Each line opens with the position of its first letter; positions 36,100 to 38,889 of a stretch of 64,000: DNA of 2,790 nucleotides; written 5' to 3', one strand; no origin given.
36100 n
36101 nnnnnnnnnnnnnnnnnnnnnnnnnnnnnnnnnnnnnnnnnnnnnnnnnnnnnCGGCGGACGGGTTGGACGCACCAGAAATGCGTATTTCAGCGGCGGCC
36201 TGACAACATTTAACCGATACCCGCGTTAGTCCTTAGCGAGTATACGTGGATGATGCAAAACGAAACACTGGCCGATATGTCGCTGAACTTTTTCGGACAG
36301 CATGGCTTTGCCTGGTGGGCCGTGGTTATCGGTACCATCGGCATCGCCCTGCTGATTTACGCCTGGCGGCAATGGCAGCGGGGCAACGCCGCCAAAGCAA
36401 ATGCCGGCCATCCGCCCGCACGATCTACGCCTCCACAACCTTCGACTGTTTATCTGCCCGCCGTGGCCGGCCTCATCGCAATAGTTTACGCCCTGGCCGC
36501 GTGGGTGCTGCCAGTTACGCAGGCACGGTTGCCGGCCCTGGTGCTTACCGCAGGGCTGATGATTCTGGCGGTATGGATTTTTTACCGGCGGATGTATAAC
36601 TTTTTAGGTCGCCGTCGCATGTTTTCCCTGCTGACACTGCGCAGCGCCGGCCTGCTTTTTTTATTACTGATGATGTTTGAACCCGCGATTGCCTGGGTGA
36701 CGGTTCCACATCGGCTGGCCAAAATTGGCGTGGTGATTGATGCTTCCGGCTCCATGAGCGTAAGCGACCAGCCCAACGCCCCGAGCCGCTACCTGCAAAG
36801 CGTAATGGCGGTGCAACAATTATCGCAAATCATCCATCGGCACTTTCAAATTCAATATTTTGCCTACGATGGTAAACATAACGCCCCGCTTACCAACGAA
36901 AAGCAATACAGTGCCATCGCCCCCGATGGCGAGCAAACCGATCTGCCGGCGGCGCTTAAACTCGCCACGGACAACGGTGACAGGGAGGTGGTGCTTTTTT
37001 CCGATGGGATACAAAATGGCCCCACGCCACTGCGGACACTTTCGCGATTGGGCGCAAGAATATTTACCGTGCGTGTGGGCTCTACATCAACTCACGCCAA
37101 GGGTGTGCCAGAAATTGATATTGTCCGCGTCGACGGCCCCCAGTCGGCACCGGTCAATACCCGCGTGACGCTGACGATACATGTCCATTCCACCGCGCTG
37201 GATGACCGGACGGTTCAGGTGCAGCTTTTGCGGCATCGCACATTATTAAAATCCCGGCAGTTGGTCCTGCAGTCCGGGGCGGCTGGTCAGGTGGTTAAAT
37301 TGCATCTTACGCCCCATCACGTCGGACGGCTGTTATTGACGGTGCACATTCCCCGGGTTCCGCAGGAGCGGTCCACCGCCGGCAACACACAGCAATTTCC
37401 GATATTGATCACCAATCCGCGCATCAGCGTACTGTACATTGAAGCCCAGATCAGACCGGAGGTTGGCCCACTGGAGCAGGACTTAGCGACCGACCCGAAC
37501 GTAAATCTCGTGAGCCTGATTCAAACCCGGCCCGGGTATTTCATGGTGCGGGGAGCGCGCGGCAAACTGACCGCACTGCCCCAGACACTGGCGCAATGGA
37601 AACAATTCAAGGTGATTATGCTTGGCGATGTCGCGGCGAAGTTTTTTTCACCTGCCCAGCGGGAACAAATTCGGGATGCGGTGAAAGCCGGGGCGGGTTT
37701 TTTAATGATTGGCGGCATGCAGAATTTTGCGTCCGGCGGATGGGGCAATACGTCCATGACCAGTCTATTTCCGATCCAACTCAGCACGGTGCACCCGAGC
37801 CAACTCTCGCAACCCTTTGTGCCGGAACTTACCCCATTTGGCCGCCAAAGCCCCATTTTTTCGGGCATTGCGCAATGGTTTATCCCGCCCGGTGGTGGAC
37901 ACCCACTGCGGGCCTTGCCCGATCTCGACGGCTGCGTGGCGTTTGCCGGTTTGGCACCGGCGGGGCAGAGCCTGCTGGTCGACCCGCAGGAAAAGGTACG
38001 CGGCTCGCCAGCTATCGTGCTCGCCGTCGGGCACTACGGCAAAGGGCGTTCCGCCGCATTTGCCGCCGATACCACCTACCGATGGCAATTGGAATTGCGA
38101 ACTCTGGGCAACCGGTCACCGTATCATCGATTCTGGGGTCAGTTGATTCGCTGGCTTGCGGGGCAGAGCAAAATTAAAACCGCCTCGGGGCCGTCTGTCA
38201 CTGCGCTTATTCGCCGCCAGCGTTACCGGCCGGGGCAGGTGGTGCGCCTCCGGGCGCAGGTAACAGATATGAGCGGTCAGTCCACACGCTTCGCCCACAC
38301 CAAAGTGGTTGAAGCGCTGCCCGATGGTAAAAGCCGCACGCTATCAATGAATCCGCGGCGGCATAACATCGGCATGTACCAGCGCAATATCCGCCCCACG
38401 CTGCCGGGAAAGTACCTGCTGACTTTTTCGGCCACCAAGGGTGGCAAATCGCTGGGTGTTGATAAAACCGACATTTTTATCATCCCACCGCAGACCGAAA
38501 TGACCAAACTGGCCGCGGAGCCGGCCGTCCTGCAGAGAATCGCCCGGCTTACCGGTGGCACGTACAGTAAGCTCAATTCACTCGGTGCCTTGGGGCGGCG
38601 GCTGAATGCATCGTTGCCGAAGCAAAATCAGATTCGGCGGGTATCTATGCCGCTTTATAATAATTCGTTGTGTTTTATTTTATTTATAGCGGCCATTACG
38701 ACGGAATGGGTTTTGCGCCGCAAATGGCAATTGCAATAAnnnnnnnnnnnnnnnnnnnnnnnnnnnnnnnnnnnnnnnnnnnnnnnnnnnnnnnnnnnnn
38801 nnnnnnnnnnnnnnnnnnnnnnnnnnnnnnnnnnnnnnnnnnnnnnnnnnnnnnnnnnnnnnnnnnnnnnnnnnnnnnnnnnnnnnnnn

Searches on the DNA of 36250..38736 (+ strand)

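Call 79: search_rna_families(source=L065, start=5450, end=7227, threshold=evalue, max_evalue=1)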
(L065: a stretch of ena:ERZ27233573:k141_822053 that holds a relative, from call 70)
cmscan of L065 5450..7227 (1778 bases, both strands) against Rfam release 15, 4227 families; matches with E-value up to 1: 1.
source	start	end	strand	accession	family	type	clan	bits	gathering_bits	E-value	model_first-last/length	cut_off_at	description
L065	6793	6854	+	RF02234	sX15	Gene; sRNA;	-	22.7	55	0.46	82-146/159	no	Xanthomonadaceae sRNA sX15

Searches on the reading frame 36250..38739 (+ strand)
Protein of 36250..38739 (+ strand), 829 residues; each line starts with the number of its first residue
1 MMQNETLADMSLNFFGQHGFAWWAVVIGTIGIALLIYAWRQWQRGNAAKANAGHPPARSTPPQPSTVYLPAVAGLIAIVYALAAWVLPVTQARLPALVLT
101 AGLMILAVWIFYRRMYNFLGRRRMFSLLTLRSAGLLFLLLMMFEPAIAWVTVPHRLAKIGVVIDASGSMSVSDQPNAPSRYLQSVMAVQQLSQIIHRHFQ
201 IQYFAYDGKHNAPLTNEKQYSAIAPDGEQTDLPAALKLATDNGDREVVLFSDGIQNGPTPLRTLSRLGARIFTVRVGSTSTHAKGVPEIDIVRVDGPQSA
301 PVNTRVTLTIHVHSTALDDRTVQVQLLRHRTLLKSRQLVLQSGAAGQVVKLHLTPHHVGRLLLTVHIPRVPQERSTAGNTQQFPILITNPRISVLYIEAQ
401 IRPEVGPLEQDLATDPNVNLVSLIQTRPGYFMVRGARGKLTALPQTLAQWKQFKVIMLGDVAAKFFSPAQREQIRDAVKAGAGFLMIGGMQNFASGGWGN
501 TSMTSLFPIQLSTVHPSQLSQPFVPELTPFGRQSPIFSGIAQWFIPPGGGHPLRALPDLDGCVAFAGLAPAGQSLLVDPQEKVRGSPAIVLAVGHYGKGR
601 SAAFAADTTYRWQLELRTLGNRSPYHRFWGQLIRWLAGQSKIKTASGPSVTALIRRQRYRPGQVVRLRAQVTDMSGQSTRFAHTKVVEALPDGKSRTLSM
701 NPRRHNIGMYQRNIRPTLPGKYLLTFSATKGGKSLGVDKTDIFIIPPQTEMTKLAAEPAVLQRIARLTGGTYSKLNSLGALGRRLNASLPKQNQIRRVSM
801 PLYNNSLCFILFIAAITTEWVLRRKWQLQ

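Call 4: search_protein_families(library=pfam, proteins=[window:36250-38739:+], max_evalue=1)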
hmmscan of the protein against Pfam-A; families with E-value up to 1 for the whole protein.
window:36250-38739:+ (829 aa): 2 families
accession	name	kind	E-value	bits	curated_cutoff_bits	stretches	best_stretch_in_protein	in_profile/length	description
PF07090.17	GATase1_like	-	3.3e-07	30.6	27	2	589-637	200-246/247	Putative glutamine amidotransferase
PF13519.12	VWA_2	-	0.0038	18.3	27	1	161-253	3-106/107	von Willebrand factor type A domain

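Call 21: find_related_loci(query=window:36250-38736:+, collection=genome_contigs, flank=10000)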
Query window:36250-38736:+ (829 aa) in genome_contigs; peptide patterns used: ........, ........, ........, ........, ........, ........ (x = any residue, [..] = any of these).
59 stretches matched a pattern; 44 encode a relative of the query (tblastn E <= 1e-3); 43 distinct loci.
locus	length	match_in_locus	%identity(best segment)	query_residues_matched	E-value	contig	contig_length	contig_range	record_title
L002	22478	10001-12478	86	1-829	0e+0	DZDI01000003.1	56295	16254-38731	MAG TPA_asm: Phycisphaera mikurensis isolate SulCav_PC08_64_54_21 SulCav_PC08-64_176_length_56295_cov_11.663976, whole g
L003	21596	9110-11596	78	1-829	0e+0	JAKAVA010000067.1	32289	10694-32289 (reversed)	MAG: Planctomycetota bacterium isolate YP3.bin66 NODE_1661_length_32289_cov_5.5869, whole genome shotgun sequence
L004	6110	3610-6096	78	1-829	0e+0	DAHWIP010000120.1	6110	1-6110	MAG TPA_asm: Phycisphaerae bacterium isolate clean1298 NODE_120_length_6110_cov_2.860434, whole genome shotgun sequence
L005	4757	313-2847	70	1-829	0e+0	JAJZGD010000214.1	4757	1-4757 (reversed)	MAG: Planctomycetota bacterium isolate LL4.bin22 NODE_25201_length_4757_cov_1.425270, whole genome shotgun sequence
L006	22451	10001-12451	59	7-829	0e+0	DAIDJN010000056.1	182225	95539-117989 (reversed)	MAG TPA_asm: Phycisphaerales bacterium isolate clean18 k141_928496, whole genome shotgun sequence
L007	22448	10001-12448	58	5-829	0e+0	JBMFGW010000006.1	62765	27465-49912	MAG: Phycisphaerae bacterium isolate KM4311-08 NODE_6_length_62765_cov_29.442716, whole genome shotgun sequence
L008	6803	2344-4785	58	7-829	0e+0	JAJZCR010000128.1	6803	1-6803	MAG: Planctomycetota bacterium isolate JA3.bin18 NODE_7280_length_6803_cov_4.368185, whole genome shotgun sequence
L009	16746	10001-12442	58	7-829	0e+0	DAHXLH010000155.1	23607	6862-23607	MAG TPA_asm: Phycisphaerales bacterium isolate clean1592 k141_1012153, whole genome shotgun sequence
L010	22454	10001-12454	57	7-829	0e+0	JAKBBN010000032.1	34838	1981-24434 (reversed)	MAG: Planctomycetota bacterium isolate ZJ4.bin39 NODE_1325_length_34838_cov_1.734378, whole genome shotgun sequence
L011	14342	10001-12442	58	7-829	0e+0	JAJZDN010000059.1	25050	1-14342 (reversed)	MAG: Planctomycetota bacterium isolate JA4.bin8 NODE_1711_length_25050_cov_2.474421, whole genome shotgun sequence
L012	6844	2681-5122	57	7-829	0e+0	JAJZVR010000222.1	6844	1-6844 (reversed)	MAG: Planctomycetota bacterium isolate SKS5.bin63 NODE_21951_length_6844_cov_5.835343, whole genome shotgun sequence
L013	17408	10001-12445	57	5-829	0e+0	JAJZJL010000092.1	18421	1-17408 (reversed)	MAG: Planctomycetota bacterium isolate LSA5.bin36 NODE_4369_length_18421_cov_3.961189, whole genome shotgun sequence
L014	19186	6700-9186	78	1-829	0e+0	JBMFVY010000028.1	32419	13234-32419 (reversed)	MAG: Phycisphaerae bacterium isolate KM4364-04 NODE_28_length_32419_cov_95.508936, whole genome shotgun sequence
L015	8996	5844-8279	58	7-829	0e+0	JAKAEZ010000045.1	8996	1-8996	MAG: Planctomycetota bacterium isolate WY1.bin60 NODE_12724_length_8996_cov_4.919044, whole genome shotgun sequence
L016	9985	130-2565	55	7-829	0e+0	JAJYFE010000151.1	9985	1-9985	MAG: Planctomycetota bacterium isolate DBS1-1.bin91 NODE_12425_length_9985_cov_1.967032, whole genome shotgun sequence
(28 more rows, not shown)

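Call 70: find_encoding_contigs(protein=window:36250-38736:+, flank=3000, max_places=5)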
Protein window:36250-38736:+ (829 aa): 13 contigs read that carry it; 5 places shown.
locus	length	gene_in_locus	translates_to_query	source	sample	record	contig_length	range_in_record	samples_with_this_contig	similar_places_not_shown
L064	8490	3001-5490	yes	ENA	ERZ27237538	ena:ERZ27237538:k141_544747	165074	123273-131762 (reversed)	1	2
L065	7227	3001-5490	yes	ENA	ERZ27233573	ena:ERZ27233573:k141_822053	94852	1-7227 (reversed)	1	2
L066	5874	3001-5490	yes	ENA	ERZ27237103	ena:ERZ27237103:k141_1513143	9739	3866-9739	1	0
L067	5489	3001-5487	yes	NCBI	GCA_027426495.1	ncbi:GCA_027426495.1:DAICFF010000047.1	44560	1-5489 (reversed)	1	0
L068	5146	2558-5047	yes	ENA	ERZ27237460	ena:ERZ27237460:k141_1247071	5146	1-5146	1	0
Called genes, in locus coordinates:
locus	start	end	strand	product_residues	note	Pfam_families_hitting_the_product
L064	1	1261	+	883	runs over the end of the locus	PF00521:DNA_topoisoIV, PF03989:DNA_gyraseA_C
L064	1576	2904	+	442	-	PF06245:DUF1015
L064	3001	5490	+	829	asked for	PF07090:GATase1_like (faint)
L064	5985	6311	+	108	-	-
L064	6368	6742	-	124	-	-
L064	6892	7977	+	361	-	PF00437:T2SSE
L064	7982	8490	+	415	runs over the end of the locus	PF00482:T2SSF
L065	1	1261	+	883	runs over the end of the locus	PF00521:DNA_topoisoIV, PF03989:DNA_gyraseA_C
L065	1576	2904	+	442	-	PF06245:DUF1015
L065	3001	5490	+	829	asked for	PF07090:GATase1_like (faint)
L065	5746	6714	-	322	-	PF01548:DEDD_Tnp_IS110, PF02371:Transposase_20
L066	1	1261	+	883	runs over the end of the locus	PF00521:DNA_topoisoIV, PF03989:DNA_gyraseA_C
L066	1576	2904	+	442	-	PF06245:DUF1015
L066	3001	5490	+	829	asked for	PF07090:GATase1_like (faint)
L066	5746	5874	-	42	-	?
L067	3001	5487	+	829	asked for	PF07090:GATase1_like (faint)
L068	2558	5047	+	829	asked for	PF07090:GATase1_like (faint)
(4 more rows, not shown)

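Call 74: find_homologous_proteins(query=L065:5749-6714:-, max_evalue=1e-60)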
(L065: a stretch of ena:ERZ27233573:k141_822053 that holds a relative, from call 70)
Query L065:5749-6714:- (322 aa): 7705 proteins with E <= 1e-60 among 8000 candidates; the best 120 are listed.
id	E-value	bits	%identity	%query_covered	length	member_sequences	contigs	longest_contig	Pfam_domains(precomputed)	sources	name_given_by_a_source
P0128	1.9e-199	679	99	100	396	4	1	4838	PF01548.24,PF02371.23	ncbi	-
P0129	3.8e-162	557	82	100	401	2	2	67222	PF01548.24,PF02371.23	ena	-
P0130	1.0e-149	516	77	99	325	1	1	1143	PF01548.24,PF02371.23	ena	-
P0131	8.8e-142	490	73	100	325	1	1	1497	PF01548.24,PF02371.23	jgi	-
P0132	1.9e-141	489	72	100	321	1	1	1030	PF01548.24,PF02371.23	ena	-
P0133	3.4e-140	485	71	100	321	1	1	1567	PF01548.24,PF02371.23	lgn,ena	-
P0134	1.2e-139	483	70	100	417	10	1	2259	PF01548.24,PF02371.23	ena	-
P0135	4.0e-139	481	73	97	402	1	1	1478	PF01548.24,PF02371.23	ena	-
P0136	1.9e-136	472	69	100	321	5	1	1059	PF01548.24,PF02371.23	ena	-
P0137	1.9e-132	459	69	100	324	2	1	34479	PF01548.24,PF02371.23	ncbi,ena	-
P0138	4.7e-132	458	69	99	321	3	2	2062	PF01548.24,PF02371.23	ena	-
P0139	2.2e-130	452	69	99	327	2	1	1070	PF01548.24,PF02371.23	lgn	-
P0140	1.4e-129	450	67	100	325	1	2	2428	PF01548.24,PF02371.23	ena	-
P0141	2.1e-129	449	65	100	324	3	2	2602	PF01548.24,PF02371.23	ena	-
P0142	1.9e-128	446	66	100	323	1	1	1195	PF01548.24,PF02371.23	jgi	jgi:transposase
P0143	2.6e-127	442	66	97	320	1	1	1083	PF01548.24,PF02371.23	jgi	jgi:transposase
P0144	3.5e-127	442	65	97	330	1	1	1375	PF01548.24,PF02371.23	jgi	jgi:transposase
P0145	4.4e-127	442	66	100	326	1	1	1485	PF01548.24,PF02371.23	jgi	jgi:transposase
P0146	5.0e-127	441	66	98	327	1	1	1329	PF01548.24,PF02371.23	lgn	-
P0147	6.0e-127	441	66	97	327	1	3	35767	PF01548.24,PF02371.23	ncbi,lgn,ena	-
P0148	6.4e-127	441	66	97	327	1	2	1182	PF01548.24,PF02371.23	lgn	-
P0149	7.9e-127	441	67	100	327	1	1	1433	PF01548.24,PF02371.23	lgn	-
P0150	8.6e-127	441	65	100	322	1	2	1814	PF01548.24,PF02371.23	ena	-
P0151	1.6e-126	440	66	97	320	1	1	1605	PF01548.24,PF02371.23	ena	-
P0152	4.4e-126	438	66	100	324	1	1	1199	PF01548.24,PF02371.23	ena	-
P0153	7.7e-126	438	68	98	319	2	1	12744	PF01548.24,PF02371.23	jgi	jgi:transposase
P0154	9.9e-126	437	68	98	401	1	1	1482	PF01548.24,PF02371.23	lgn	-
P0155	1.0e-125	437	68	98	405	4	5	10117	PF01548.24,PF02371.23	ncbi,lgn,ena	-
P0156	1.4e-125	437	66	99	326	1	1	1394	PF01548.24,PF02371.23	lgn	-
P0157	3.0e-125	436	65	100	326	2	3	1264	PF01548.24,PF02371.23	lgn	-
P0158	3.1e-125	436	66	100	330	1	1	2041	PF01548.24,PF02371.23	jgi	jgi:transposase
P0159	3.5e-125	435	65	100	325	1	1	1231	PF01548.24,PF02371.23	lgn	-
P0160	3.8e-125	435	66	97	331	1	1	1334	PF01548.24,PF02371.23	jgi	jgi:transposase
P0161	6.6e-125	434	66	98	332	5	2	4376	PF01548.24,PF02371.23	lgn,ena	-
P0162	7.8e-125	434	66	100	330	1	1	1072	PF01548.24,PF02371.23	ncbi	-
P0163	1.0e-124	434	65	100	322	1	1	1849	PF01548.24,PF02371.23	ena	-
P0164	1.4e-124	433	64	99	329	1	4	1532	PF01548.24,PF02371.23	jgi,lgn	jgi:transposase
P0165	2.1e-124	433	65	99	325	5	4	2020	PF01548.24,PF02371.23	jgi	jgi:transposase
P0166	3.9e-124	432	65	100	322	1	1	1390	PF01548.24,PF02371.23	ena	-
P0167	4.5e-124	432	65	99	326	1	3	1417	PF01548.24,PF02371.23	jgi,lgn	jgi:transposase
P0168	5.3e-124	431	63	99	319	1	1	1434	PF01548.24,PF02371.23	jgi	jgi:transposase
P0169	5.3e-124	431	66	97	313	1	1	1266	PF01548.24,PF02371.23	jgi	jgi:transposase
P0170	6.0e-124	431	64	99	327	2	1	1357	PF01548.24,PF02371.23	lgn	-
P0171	8.6e-124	431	66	97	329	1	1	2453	PF01548.24,PF02371.23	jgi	jgi:transposase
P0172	9.3e-124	431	64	99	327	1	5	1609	PF01548.24,PF02371.23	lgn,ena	-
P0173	9.7e-124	431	65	100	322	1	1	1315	PF01548.24,PF02371.23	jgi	jgi:transposase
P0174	1.0e-123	431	65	99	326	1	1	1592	PF01548.24,PF02371.23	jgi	jgi:transposase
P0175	1.3e-123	430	64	97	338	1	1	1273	PF01548.24,PF02371.23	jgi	jgi:transposase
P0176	1.3e-123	430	63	100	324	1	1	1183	PF01548.24,PF02371.23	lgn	-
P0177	1.3e-123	430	65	100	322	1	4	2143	PF01548.24,PF02371.23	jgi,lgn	jgi:transposase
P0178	1.7e-123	430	63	100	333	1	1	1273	PF01548.24,PF02371.23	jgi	jgi:transposase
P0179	3.5e-123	429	64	99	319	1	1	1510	PF01548.24,PF02371.23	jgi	-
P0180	3.6e-123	429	64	99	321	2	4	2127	PF01548.24,PF02371.23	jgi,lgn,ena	-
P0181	3.7e-123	429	64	99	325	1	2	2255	PF01548.24,PF02371.23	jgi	jgi:transposase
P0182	3.7e-123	429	66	98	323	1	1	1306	PF01548.24,PF02371.23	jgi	jgi:transposase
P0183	4.6e-123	428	66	99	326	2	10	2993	PF01548.24,PF02371.23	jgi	jgi:transposase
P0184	4.8e-123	428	65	99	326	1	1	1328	PF01548.24,PF02371.23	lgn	-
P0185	5.2e-123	428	66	99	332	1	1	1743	PF01548.24,PF02371.23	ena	-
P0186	5.2e-123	428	63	98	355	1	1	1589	PF01548.24,PF02371.23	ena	-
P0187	5.4e-123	428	63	100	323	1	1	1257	PF01548.24,PF02371.23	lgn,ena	-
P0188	6.7e-123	428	65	99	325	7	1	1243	PF01548.24,PF02371.23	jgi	jgi:transposase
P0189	7.0e-123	428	65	98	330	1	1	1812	PF01548.24,PF02371.23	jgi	jgi:transposase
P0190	8.1e-123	428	65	98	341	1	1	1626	PF01548.24,PF02371.23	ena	-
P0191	8.2e-123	428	64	99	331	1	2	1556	PF01548.24,PF02371.23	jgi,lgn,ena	jgi:transposase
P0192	8.7e-123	427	64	99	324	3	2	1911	PF01548.24,PF02371.23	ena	-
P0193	9.7e-123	427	64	99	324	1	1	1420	PF01548.24,PF02371.23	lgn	-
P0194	1.0e-122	427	64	99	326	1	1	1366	PF01548.24,PF02371.23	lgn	-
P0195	1.2e-122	427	65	99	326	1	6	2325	PF01548.24,PF02371.23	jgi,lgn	-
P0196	1.2e-122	427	64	99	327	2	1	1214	PF01548.24,PF02371.23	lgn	-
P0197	1.2e-122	427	63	100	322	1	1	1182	PF01548.24,PF02371.23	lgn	-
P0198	1.3e-122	427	66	97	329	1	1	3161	PF01548.24,PF02371.23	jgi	jgi:transposase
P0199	1.9e-122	426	63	99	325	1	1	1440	PF01548.24,PF02371.23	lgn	-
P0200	1.9e-122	426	65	100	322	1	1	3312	PF01548.24,PF02371.23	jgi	jgi:transposase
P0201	2.0e-122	426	65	99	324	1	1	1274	PF01548.24,PF02371.23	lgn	-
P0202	2.6e-122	426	64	99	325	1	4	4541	PF01548.24,PF02371.23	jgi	jgi:transposase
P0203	3.3e-122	426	64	100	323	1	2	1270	PF01548.24,PF02371.23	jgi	jgi:transposase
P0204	3.3e-122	426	64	96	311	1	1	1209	PF01548.24,PF02371.23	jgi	jgi:transposase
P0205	3.7e-122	425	64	97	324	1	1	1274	PF01548.24,PF02371.23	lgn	-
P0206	5.3e-122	425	65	97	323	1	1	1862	PF01548.24,PF02371.23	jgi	jgi:transposase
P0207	5.6e-122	425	65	98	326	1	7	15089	PF01548.24,PF02371.23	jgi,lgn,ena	jgi:transposase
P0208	5.7e-122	425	65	97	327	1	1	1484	PF01548.24,PF02371.23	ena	-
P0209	5.8e-122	425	65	97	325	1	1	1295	PF01548.24,PF02371.23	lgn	-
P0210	6.0e-122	425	63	100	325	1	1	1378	PF01548.24,PF02371.23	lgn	-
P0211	7.2e-122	424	63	99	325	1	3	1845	PF01548.24,PF02371.23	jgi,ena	jgi:transposase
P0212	7.4e-122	424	65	99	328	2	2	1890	PF01548.24,PF02371.23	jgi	jgi:transposase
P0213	7.8e-122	424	63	100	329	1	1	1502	PF01548.24,PF02371.23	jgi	jgi:transposase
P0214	8.2e-122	424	63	100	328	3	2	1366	PF01548.24,PF02371.23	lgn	-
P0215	8.7e-122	424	65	99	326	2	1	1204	PF01548.24,PF02371.23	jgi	-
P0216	9.1e-122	424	64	99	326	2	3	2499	PF01548.24,PF02371.23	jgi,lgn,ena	jgi:transposase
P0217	1.1e-121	424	65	98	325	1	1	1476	PF01548.24,PF02371.23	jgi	jgi:transposase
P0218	1.2e-121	424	64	100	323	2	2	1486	PF01548.24,PF02371.23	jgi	-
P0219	1.2e-121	424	66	99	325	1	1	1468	PF01548.24,PF02371.23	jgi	jgi:transposase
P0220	1.6e-121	423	63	98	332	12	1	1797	PF01548.24,PF02371.23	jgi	jgi:transposase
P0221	1.7e-121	423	64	99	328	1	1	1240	PF01548.24,PF02371.23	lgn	-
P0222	1.7e-121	423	64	99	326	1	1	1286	PF01548.24,PF02371.23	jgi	jgi:transposase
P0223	1.8e-121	423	65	99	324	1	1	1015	PF01548.24,PF02371.23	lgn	-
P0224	2.1e-121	423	65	100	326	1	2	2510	PF01548.24,PF02371.23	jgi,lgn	jgi:transposase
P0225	2.3e-121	423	64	100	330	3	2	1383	PF01548.24,PF02371.23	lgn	-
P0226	2.3e-121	423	65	99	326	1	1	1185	PF01548.24,PF02371.23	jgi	jgi:transposase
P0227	2.4e-121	423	64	94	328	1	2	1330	PF01548.24,PF02371.23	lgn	-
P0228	2.5e-121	423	64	99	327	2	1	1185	PF01548.24,PF02371.23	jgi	jgi:transposase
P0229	2.5e-121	423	65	97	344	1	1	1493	PF01548.24,PF02371.23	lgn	-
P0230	2.6e-121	423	63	100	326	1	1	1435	PF01548.24,PF02371.23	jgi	jgi:transposase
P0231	2.7e-121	423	64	100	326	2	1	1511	PF01548.24,PF02371.23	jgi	-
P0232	2.7e-121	423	63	100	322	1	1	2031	PF01548.24,PF02371.23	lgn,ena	-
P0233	2.7e-121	423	64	98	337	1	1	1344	PF01548.24,PF02371.23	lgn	-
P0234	3.1e-121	422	65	97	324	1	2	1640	PF01548.24,PF02371.23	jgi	jgi:transposase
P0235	3.1e-121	422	64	99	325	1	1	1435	PF01548.24,PF02371.23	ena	-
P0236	4.2e-121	422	64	99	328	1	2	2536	PF01548.24,PF02371.23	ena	-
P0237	4.3e-121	422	63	99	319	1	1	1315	PF01548.24,PF02371.23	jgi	-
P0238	4.4e-121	422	63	97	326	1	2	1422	PF01548.24,PF02371.23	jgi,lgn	jgi:transposase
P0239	4.4e-121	422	62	100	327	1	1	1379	PF01548.24,PF02371.23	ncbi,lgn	-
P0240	4.9e-121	422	62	100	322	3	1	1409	PF01548.24,PF02371.23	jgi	jgi:transposase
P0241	5.3e-121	422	77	81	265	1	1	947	PF01548.24,PF02371.23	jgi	jgi:transposase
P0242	5.7e-121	422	64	98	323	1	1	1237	PF01548.24,PF02371.23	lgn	-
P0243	5.8e-121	422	66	97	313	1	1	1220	PF01548.24,PF02371.23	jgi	jgi:transposase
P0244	5.9e-121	421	65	99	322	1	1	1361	PF01548.24,PF02371.23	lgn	-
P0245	6.0e-121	421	63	97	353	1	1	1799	PF01548.24,PF02371.23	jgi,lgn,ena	-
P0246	7.0e-121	421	63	99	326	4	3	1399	PF01548.24,PF02371.23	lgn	-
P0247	7.2e-121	421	62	100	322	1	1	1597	PF01548.24,PF02371.23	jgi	jgi:transposase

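Call 75: find_encoding_contigs(protein=P0128, flank=5000, max_places=6)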
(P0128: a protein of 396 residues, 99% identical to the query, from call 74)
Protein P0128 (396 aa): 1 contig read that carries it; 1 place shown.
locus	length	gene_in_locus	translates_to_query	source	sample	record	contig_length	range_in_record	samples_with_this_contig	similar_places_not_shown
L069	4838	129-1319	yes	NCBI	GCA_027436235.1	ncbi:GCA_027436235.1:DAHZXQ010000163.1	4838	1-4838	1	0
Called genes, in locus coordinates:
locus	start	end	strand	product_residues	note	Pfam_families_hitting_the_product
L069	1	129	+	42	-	?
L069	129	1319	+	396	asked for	PF01548:DEDD_Tnp_IS110, PF02371:Transposase_20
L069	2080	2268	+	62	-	-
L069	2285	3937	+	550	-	PF01055:Glyco_hydro_31_2nd, PF21365:Glyco_hydro_31_3rd, PF17137:DUF5110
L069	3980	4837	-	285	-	?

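Call 76: find_encoding_contigs(protein=P0129, flank=4000, max_places=4)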
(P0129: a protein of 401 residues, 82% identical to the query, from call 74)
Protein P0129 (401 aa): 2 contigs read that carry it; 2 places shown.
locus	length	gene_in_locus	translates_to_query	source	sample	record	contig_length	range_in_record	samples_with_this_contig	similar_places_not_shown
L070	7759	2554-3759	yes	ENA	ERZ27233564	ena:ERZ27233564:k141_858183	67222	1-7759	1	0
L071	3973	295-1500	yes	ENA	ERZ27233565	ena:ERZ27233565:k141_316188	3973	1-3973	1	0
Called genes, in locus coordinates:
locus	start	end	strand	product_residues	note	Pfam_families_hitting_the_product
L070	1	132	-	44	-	?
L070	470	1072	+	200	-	PF13338:AbiEi_4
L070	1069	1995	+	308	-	PF08843:AbiEii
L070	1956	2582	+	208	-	-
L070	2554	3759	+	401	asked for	PF01548:DEDD_Tnp_IS110, PF02371:Transposase_20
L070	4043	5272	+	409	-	PF00871:Acetate_kinase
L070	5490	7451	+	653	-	PF16177:ACAS_N, PF00501:AMP-binding, PF13193:AMP-binding_C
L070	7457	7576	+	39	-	-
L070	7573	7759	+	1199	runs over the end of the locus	PF02463:SMC_N, PF13175:AAA_15, PF13304:AAA_21 (weak), PF13476:AAA_23, PF13555:AAA_29 (weak), PF24161:CCDC39 (faint), PF06470:SMC_hinge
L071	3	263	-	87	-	?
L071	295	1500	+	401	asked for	PF01548:DEDD_Tnp_IS110, PF02371:Transposase_20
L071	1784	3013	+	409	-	PF00871:Acetate_kinase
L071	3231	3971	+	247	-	?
